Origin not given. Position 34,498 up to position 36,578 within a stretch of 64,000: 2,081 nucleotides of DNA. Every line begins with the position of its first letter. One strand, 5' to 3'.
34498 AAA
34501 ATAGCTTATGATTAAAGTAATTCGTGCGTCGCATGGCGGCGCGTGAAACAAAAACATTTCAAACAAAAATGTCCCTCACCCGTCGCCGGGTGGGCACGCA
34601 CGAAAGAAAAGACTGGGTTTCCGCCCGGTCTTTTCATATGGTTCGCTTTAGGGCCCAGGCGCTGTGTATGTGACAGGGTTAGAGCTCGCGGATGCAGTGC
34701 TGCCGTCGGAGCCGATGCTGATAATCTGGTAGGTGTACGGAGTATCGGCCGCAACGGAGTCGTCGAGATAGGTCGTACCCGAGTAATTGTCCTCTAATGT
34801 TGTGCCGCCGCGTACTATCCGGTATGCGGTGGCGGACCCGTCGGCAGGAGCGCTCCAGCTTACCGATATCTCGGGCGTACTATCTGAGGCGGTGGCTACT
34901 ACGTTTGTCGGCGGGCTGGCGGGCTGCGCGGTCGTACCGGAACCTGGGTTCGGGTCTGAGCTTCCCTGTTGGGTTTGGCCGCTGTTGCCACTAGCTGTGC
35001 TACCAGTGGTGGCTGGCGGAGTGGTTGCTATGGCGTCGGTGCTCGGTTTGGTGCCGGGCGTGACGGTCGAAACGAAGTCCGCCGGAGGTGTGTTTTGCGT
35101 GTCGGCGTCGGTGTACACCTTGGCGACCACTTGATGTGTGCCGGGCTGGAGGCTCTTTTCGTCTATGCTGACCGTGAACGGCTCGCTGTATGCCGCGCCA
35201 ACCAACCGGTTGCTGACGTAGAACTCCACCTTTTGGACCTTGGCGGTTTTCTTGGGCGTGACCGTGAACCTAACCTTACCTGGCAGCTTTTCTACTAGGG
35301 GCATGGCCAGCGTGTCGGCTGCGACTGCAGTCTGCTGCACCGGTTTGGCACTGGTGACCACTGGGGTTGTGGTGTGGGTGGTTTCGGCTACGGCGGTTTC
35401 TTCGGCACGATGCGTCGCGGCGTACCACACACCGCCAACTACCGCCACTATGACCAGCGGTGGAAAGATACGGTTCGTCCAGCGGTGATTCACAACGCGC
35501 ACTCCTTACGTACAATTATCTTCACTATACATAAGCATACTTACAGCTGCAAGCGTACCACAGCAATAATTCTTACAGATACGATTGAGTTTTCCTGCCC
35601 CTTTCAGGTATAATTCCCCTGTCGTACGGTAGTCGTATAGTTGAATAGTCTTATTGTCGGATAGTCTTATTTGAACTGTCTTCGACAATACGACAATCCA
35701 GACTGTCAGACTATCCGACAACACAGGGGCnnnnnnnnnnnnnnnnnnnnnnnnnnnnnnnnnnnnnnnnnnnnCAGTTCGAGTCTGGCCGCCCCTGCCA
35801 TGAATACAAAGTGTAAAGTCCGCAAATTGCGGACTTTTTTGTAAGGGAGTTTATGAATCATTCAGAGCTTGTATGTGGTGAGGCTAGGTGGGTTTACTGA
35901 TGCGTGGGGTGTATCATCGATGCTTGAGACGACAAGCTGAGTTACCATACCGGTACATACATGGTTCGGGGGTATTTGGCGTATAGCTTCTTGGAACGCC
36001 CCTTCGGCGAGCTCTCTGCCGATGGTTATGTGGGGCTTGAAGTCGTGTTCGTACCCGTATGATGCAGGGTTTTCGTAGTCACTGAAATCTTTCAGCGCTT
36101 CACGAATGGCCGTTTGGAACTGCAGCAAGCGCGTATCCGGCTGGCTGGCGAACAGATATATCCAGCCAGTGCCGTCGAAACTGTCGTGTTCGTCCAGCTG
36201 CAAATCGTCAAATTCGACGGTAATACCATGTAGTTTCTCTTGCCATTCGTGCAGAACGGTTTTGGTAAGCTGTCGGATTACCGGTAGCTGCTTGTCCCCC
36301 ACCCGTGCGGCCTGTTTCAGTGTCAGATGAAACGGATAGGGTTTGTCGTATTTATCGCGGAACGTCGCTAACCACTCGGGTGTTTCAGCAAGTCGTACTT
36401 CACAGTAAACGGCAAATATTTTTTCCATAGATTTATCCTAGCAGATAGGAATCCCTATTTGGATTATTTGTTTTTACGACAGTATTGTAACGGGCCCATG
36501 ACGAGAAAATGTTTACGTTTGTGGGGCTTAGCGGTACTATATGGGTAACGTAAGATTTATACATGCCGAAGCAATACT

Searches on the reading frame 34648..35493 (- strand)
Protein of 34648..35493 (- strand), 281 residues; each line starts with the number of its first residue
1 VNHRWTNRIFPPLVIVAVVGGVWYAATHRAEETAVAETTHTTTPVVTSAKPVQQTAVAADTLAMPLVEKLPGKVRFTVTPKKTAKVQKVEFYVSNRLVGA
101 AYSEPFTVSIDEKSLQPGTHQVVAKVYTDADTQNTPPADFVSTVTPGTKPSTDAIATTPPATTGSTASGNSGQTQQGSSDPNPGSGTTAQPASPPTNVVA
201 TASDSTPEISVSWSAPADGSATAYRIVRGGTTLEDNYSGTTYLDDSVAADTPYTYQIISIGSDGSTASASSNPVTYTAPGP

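Call 32: search_protein_families(library=pfam, proteins=[window:34648-35493:-], max_evalue=0.001)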
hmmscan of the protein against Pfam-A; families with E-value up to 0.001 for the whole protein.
window:34648-35493:- (281 aa): 1 family
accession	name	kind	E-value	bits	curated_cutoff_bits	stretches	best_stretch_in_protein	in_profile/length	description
PF17957.7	Big_7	-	2.9e-07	31.5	24.1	1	72-123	18-69/70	Bacterial Ig domain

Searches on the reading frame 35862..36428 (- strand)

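Call 32: search_protein_families(library=pfam, proteins=[window:35862-36428:-], max_evalue=0.001)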
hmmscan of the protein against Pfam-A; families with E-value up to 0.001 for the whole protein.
window:35862-36428:- (188 aa): 2 families
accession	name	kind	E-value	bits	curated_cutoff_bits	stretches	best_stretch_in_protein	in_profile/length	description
PF13563.12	2_5_RNA_ligase2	-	2.6e-13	50.7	27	1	21-167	10-145/152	2'-5' RNA ligase superfamily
PF02834.22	LigT_PEase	-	4.6e-05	23.9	23.3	0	23-56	14-58/87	LigT like Phosphoesterase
